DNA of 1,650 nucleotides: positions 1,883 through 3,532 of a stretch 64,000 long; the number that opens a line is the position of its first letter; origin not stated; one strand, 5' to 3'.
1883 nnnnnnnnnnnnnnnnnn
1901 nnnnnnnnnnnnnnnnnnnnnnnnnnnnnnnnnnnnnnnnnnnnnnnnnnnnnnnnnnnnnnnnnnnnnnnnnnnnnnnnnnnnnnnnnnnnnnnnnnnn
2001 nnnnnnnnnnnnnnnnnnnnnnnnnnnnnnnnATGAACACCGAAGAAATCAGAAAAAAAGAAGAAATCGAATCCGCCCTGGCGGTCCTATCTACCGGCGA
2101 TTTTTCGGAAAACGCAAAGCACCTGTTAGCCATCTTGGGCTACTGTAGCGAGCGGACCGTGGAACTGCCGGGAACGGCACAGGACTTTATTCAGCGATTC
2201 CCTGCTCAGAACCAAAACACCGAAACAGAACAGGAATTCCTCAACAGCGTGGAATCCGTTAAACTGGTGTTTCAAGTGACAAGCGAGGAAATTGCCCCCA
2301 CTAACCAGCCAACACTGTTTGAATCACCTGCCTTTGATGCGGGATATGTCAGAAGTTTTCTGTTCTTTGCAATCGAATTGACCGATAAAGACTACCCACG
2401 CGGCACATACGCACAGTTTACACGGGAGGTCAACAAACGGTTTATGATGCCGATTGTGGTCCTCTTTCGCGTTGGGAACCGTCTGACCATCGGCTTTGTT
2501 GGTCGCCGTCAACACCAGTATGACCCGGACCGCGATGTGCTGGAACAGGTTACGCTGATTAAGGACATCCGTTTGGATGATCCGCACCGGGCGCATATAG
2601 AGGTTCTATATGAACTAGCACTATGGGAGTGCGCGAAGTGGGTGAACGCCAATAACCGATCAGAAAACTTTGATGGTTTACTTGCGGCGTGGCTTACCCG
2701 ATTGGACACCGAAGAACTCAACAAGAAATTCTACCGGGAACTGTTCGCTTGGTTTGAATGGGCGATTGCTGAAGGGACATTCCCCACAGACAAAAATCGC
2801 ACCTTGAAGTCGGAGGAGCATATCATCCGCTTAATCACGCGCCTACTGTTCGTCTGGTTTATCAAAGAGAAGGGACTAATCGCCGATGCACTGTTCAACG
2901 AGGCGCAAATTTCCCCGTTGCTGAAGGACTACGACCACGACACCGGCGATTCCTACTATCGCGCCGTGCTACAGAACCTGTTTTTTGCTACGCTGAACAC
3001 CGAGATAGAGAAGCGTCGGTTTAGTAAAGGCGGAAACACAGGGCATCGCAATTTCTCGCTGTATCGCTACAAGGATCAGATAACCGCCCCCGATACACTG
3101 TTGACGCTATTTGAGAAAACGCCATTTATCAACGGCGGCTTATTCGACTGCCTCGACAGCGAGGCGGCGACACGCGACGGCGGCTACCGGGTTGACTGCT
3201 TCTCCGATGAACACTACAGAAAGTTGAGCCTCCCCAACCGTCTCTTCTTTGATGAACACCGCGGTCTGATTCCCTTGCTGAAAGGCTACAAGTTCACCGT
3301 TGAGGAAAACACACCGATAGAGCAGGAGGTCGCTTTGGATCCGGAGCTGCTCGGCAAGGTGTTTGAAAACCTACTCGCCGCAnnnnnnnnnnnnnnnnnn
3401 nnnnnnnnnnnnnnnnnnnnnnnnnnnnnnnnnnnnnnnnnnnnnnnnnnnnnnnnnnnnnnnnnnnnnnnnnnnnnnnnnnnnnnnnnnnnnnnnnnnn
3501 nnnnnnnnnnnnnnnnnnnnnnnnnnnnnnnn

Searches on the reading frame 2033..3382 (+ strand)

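Call 87: search_protein_families(library=padloc, proteins=[window:2033-3382:+], max_evalue=0.01)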
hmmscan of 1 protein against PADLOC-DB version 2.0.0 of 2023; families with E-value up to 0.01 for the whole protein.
window:2033-3382:+ (450 aa): 2 families
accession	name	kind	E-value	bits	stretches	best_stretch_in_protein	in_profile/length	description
PDLC03601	REase_MTase_IIG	-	2.1e-14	50.4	2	218-331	196-299/1110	Type IIG restriction enzyme-methyltransferase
PDLC03596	REase_MTase_IIG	-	1.1e-08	31.6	1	361-447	318-398/1148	Type IIG restriction enzyme-methyltransferase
